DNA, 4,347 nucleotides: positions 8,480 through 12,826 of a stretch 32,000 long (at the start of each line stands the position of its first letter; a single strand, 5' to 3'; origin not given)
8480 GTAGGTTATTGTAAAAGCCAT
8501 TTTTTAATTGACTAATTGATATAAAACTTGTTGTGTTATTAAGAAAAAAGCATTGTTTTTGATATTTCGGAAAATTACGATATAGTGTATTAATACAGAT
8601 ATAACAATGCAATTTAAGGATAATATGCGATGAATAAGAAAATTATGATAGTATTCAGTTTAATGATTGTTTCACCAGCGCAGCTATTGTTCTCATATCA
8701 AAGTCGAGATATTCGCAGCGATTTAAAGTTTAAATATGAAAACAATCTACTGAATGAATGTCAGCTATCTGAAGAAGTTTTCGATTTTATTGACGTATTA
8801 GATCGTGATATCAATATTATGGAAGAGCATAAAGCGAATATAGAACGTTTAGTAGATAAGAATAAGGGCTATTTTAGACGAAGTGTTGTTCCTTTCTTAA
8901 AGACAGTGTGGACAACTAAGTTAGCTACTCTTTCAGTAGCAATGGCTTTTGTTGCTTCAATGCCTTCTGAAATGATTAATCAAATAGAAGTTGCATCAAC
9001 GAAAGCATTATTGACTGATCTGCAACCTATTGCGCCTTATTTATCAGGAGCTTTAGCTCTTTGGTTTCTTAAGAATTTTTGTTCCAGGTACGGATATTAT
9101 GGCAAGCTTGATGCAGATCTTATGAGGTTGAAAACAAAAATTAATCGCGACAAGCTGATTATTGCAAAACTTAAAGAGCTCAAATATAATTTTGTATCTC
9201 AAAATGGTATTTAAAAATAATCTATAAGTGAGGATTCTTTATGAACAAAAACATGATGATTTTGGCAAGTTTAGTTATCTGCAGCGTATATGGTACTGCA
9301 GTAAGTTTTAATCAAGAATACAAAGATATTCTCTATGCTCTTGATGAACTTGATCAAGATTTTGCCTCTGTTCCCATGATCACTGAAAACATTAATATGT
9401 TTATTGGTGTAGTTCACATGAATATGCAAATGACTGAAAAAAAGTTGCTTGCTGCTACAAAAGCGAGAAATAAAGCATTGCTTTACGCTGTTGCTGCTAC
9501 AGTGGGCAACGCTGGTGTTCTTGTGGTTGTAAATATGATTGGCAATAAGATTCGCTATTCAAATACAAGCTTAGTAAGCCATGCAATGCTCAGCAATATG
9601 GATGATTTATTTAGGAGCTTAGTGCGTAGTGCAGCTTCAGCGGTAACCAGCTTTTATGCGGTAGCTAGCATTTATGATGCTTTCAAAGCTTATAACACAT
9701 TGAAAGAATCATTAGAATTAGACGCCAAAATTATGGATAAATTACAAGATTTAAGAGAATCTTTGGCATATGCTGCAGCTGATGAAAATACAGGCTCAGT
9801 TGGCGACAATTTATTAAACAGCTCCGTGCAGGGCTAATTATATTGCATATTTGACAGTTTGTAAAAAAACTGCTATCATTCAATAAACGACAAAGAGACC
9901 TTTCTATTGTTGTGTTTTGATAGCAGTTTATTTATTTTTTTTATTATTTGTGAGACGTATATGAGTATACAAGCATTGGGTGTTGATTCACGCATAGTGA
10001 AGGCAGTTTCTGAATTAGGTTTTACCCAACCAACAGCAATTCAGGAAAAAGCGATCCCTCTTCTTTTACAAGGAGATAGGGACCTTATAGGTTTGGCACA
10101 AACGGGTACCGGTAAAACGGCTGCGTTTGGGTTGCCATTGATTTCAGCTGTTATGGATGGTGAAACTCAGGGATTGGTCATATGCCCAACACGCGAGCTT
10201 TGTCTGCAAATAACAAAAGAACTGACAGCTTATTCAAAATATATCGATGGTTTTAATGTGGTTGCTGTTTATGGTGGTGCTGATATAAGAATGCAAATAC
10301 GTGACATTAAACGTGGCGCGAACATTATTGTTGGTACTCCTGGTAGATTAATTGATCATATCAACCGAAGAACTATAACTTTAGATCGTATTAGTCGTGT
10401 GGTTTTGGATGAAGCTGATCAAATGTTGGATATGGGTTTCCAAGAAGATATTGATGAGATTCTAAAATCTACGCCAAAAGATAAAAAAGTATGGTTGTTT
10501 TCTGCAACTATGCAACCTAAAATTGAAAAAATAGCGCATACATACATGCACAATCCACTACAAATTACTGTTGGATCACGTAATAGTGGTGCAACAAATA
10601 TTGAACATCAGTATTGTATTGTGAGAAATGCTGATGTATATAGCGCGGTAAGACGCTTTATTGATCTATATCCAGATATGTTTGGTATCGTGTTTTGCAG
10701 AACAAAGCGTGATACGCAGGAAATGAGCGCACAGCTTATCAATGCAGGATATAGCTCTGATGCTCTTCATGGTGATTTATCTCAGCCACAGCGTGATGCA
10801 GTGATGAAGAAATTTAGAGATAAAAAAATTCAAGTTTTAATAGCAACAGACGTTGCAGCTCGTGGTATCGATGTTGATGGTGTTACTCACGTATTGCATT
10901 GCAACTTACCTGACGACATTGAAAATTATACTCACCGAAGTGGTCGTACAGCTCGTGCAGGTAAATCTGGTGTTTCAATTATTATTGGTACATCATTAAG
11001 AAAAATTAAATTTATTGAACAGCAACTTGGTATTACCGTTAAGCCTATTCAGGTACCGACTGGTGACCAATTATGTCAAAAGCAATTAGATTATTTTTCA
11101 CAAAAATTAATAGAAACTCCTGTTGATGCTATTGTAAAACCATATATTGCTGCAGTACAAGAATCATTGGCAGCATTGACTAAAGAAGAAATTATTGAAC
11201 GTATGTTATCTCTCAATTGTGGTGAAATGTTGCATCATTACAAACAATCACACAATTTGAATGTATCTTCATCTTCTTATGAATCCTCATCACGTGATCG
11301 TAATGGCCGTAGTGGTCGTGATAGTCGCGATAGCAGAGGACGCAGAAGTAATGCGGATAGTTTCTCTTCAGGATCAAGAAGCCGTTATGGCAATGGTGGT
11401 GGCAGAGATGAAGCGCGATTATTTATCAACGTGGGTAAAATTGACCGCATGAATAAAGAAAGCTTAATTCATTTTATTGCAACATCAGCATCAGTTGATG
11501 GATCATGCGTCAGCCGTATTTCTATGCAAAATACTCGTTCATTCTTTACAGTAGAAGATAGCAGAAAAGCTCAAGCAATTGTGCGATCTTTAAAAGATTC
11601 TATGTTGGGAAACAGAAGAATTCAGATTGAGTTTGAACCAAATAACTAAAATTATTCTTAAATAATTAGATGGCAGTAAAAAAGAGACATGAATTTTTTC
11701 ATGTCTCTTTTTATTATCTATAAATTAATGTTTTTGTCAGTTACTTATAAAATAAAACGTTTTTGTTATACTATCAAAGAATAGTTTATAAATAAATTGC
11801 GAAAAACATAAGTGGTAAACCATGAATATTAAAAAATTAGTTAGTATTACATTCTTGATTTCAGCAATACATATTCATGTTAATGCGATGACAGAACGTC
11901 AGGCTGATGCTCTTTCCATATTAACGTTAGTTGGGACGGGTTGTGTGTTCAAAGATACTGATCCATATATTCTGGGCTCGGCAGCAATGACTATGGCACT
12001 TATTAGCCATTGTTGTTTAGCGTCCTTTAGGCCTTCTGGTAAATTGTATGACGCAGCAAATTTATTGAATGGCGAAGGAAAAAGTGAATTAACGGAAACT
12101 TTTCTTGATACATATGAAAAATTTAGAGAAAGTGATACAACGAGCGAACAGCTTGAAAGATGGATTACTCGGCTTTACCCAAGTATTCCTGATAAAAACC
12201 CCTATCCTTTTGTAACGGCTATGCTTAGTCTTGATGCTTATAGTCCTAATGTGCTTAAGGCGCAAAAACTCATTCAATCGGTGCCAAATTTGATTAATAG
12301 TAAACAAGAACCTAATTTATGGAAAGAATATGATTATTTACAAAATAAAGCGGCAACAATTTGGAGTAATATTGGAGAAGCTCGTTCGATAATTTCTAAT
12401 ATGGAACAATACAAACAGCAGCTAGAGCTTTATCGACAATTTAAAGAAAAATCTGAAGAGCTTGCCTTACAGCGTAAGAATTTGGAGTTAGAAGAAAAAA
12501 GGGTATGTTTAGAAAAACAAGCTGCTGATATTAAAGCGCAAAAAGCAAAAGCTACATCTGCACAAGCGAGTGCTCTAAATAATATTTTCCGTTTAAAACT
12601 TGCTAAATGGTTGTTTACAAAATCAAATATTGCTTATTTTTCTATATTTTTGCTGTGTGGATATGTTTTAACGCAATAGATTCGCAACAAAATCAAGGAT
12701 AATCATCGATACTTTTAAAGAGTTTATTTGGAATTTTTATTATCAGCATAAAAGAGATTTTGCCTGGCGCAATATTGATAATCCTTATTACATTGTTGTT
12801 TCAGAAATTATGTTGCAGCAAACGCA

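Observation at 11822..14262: Paralogous 'signal + bilobed hydrophobic + long coiled coil' proteins bracketing the glycosylase gene; one has SNARE-like tail-anchored topology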

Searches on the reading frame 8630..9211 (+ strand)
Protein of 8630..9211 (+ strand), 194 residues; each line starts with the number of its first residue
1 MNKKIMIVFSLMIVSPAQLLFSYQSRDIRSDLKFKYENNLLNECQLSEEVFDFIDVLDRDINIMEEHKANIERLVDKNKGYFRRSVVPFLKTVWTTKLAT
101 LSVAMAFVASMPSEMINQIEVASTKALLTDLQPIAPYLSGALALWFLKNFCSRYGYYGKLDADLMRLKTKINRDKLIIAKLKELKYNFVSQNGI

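Call 4: search_protein_families(library=pfam, proteins=[window:8630-9211:+], max_evalue=1)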
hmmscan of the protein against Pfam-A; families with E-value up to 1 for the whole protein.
window:8630-9211:+ (194 aa): 1 family
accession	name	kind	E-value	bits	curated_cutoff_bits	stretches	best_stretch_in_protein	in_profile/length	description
PF08647.16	BRE1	-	0.082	13.4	27.9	1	160-191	57-88/95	BRE1 E3 ubiquitin ligase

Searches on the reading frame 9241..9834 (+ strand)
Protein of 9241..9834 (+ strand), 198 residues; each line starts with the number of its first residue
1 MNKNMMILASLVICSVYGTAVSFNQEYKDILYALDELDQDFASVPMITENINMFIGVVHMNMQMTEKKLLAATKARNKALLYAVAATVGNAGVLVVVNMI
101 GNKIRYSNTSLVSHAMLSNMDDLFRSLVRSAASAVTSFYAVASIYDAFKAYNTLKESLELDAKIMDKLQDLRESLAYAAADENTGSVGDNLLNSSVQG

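Call 4: search_protein_families(library=pfam, proteins=[window:9241-9834:+], max_evalue=1)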
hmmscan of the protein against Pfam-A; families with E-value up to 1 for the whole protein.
window:9241-9834:+ (198 aa): 1 family
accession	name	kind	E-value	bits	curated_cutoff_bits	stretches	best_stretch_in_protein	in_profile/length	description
PF09548.15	Spore_III_AB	-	0.011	16.2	32.5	1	95-182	35-124/170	Stage III sporulation protein AB (spore_III_AB)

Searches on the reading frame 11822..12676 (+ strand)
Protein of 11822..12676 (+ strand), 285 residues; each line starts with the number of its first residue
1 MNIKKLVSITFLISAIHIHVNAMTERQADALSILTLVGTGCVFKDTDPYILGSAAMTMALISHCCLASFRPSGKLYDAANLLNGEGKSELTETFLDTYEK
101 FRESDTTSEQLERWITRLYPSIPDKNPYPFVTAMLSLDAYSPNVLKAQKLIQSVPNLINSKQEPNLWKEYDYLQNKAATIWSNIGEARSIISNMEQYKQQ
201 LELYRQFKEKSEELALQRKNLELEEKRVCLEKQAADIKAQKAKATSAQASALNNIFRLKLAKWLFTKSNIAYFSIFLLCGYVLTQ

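Call 4: search_protein_families(library=pfam, proteins=[window:11822-12676:+], max_evalue=1)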
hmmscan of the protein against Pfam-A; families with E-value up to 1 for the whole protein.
window:11822-12676:+ (285 aa): 1 family
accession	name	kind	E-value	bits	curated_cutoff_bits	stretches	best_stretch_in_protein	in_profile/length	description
PF03462.23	PCRF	-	0.76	10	24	1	169-244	4-83/194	PCRF domain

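Call 6: find_homologous_proteins(query=window:11822-12676:+, max_evalue=0.01)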
Query window:11822-12676:+ (285 aa): 2 proteins with E <= 0.01 among 1371 candidates.
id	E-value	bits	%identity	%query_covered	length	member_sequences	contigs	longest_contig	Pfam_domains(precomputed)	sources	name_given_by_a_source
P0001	1.4e-183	626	100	100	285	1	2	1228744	-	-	-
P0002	1.1e-133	462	76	100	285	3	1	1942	-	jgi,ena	-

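Call 61: find_encoding_contigs(protein=P0002, flank=3000, max_places=3)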
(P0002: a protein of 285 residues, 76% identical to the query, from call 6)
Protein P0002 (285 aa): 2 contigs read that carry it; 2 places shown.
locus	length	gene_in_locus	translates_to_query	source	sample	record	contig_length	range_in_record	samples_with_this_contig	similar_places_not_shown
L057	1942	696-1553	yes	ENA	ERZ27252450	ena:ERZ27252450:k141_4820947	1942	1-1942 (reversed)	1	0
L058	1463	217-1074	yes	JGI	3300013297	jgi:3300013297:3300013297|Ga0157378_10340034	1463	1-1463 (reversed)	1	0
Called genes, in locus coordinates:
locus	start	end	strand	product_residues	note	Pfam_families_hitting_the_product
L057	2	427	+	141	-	?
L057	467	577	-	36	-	-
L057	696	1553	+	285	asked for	-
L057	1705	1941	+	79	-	?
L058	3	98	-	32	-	?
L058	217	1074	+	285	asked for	-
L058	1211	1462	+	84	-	?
